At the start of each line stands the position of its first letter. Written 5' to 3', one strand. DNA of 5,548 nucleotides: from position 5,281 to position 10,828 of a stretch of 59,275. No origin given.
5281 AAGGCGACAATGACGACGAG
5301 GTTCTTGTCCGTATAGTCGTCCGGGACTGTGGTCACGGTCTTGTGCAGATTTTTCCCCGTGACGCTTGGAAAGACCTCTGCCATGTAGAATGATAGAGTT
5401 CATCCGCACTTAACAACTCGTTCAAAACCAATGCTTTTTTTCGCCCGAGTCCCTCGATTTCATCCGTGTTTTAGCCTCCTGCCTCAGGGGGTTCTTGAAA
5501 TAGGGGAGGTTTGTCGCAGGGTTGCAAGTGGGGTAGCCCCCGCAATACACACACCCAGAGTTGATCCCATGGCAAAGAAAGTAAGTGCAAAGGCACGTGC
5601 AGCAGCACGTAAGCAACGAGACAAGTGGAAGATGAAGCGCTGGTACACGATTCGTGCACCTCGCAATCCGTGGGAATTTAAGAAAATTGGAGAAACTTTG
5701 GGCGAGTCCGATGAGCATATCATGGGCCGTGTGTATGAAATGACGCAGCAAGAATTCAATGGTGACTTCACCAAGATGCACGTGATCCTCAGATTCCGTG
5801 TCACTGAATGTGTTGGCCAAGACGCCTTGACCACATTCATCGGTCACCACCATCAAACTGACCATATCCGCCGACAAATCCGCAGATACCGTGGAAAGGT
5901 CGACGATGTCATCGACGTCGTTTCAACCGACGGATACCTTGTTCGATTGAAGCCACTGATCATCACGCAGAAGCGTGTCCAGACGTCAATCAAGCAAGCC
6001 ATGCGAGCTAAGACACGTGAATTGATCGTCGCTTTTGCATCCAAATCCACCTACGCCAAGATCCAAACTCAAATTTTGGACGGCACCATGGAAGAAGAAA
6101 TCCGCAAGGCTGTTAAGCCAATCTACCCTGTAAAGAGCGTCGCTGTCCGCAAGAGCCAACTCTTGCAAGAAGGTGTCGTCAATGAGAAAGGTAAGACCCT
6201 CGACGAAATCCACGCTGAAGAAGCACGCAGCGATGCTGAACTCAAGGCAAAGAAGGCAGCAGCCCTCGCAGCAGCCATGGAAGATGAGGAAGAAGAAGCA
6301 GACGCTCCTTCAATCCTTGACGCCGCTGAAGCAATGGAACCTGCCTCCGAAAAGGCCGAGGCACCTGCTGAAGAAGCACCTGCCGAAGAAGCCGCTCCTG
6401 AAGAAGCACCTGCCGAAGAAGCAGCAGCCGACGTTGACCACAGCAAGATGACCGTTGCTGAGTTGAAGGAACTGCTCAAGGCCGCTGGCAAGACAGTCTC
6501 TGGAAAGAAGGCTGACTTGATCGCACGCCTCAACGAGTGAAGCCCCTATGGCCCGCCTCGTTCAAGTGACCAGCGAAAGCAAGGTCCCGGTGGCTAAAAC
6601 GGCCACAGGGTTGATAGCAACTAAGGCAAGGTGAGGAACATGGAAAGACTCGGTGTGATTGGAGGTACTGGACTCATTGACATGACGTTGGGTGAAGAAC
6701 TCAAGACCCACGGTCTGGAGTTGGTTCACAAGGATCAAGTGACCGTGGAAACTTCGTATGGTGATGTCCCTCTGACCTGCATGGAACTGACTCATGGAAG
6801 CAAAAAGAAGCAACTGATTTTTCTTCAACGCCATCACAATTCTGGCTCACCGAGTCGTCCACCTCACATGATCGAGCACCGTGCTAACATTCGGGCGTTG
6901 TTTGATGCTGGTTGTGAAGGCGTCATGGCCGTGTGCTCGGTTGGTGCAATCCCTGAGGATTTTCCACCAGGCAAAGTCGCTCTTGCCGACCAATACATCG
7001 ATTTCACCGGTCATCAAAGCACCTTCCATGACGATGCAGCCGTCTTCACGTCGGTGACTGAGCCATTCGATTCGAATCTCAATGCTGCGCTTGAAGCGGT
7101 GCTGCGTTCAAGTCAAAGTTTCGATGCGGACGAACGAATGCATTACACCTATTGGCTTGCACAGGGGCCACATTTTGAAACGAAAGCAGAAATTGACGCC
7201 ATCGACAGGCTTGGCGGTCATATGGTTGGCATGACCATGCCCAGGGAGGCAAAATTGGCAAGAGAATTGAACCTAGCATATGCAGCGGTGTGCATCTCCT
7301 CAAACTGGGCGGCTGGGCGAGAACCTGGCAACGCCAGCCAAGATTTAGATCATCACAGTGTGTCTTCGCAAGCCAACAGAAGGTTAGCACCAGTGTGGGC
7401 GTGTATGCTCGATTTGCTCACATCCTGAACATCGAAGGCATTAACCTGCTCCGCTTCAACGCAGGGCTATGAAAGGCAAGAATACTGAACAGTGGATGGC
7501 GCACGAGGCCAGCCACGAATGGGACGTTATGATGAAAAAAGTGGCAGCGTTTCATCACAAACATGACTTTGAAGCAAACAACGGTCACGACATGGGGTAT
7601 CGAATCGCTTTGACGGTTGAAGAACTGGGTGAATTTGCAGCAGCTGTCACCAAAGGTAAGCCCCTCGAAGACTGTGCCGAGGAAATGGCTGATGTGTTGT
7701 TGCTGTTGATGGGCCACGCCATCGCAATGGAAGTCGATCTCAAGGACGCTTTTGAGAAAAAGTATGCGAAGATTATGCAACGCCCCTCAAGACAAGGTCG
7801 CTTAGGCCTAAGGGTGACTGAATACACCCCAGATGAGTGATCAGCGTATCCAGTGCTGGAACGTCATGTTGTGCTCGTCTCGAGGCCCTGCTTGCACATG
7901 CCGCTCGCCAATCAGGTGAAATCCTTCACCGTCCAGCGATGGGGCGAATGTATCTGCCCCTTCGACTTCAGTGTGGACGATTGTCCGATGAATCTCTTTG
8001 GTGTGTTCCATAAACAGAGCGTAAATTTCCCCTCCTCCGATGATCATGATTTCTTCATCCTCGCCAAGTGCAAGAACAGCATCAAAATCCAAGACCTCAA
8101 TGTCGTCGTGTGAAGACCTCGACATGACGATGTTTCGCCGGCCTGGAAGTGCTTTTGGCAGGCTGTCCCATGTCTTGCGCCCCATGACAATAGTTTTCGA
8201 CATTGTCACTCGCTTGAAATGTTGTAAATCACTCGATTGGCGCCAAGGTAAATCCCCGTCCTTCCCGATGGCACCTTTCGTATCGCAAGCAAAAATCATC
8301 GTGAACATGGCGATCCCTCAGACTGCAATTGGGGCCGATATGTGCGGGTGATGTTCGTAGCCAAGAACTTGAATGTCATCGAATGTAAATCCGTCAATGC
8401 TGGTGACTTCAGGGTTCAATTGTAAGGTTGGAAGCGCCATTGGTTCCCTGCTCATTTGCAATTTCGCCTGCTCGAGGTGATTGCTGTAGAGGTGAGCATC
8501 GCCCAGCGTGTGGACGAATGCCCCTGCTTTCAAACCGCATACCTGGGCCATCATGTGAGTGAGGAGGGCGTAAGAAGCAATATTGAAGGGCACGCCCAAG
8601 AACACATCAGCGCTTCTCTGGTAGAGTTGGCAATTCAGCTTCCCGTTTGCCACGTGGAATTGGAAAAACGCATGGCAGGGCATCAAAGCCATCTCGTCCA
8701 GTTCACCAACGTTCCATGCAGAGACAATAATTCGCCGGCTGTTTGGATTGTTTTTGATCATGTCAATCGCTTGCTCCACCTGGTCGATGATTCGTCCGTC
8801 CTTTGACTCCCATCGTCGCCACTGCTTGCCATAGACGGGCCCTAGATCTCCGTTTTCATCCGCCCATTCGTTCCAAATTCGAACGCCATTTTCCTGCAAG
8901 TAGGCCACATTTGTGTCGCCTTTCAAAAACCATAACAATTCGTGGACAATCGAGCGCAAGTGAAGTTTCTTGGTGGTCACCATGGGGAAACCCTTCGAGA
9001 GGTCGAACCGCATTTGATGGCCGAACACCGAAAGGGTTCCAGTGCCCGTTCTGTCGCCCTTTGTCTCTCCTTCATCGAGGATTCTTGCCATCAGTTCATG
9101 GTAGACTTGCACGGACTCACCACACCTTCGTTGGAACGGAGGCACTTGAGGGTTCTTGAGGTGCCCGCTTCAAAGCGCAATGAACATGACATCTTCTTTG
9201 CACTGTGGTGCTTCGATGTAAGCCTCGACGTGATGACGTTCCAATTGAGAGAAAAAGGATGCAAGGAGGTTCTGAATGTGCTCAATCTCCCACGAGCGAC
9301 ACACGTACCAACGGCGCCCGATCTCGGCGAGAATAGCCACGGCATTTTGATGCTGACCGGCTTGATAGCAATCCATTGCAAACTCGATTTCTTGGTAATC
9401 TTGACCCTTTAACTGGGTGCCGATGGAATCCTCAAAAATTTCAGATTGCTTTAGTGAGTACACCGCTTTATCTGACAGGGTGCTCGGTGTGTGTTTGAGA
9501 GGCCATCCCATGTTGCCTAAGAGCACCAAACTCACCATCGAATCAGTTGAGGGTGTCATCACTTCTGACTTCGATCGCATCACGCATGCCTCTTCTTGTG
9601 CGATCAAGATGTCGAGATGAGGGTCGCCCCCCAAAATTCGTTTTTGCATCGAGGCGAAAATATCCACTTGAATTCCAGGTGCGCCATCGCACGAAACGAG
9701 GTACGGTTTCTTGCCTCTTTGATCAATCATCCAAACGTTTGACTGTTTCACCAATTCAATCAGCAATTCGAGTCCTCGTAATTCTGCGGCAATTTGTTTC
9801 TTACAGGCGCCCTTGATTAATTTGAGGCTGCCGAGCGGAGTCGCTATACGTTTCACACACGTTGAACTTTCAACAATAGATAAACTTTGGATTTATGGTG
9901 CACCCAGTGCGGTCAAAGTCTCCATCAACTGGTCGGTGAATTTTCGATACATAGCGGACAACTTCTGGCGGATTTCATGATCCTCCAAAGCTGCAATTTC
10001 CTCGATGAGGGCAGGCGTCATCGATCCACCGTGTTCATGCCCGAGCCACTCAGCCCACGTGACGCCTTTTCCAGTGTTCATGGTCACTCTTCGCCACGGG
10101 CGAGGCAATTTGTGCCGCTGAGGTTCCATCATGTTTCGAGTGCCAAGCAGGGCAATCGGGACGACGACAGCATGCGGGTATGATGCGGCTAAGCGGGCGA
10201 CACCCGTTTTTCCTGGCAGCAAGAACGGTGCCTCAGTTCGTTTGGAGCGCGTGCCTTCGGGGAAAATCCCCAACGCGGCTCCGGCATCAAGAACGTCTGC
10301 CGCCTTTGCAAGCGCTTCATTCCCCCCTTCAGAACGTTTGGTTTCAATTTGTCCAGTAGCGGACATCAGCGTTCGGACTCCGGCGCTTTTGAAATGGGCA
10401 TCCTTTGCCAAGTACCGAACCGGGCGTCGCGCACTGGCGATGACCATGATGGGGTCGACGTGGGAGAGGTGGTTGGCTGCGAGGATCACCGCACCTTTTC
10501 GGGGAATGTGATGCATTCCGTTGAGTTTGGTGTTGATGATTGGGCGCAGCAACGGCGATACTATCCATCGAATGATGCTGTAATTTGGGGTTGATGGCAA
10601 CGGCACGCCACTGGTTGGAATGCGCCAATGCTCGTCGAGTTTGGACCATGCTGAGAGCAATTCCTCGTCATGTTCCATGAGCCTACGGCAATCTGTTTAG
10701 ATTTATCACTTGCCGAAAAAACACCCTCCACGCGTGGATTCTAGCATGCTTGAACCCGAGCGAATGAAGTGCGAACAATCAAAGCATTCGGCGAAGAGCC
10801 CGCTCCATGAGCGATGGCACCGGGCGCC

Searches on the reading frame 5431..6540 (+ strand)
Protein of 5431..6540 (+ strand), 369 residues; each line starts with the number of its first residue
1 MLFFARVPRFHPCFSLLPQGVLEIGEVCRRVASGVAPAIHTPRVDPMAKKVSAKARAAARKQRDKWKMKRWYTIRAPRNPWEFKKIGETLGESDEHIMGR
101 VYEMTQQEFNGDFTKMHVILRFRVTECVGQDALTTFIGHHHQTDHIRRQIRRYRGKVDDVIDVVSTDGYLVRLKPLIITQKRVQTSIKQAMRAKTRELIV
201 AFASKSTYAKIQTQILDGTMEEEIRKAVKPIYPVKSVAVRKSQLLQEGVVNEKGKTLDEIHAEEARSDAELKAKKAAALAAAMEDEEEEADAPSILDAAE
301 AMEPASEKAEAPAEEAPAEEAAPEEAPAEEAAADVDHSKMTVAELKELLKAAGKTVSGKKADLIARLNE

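Call 84: search_protein_families(library=pfam, proteins=[window:5431-6540:+], max_evalue=0.001)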
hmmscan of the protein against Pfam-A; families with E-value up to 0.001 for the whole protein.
window:5431-6540:+ (369 aa): 2 families
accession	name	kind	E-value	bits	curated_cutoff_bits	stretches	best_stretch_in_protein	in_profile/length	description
PF01015.23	Ribosomal_S3Ae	-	2.1e-52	177.9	29.3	1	59-246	3-189/191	Ribosomal S3Ae family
PF02037.33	SAP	-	1.3e-10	41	23.9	1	338-369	3-34/37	SAP domain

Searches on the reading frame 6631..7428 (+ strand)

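Call 84: search_protein_families(library=pfam, proteins=[window:6631-7428:+], max_evalue=0.001)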
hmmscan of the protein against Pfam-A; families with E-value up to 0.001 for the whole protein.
window:6631-7428:+ (265 aa): 1 family
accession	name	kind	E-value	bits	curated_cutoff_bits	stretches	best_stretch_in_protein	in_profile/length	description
PF01048.26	PNP_UDP_1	-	5.8e-30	104.8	25.1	1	37-252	19-224/233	Phosphorylase superfamily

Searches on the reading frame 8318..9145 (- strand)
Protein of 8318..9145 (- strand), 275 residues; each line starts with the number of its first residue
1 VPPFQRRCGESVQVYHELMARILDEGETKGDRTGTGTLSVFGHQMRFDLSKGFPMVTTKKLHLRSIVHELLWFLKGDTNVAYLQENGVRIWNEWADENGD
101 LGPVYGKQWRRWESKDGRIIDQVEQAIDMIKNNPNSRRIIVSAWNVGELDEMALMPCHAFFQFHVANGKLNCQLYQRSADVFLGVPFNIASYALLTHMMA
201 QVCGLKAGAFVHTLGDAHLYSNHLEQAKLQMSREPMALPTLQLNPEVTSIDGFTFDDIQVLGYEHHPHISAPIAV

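Call 84: search_protein_families(library=pfam, proteins=[window:8318-9145:-], max_evalue=0.001)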
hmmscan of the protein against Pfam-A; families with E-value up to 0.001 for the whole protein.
window:8318-9145:- (275 aa): 1 family
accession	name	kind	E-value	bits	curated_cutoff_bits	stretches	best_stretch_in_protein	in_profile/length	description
PF00303.24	Thymidylat_synt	-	2.7e-127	423.9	24.3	1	14-275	2-266/266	Thymidylate synthase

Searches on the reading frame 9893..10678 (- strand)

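Call 84: search_protein_families(library=pfam, proteins=[window:9893-10678:-], max_evalue=0.001)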
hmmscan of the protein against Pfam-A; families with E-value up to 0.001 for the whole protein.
window:9893-10678:- (261 aa): 1 family
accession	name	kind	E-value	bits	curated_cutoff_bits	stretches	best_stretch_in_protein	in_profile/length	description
PF01553.26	Acyltransferase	-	4.4e-24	85.2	23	1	51-177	3-131/132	Acyltransferase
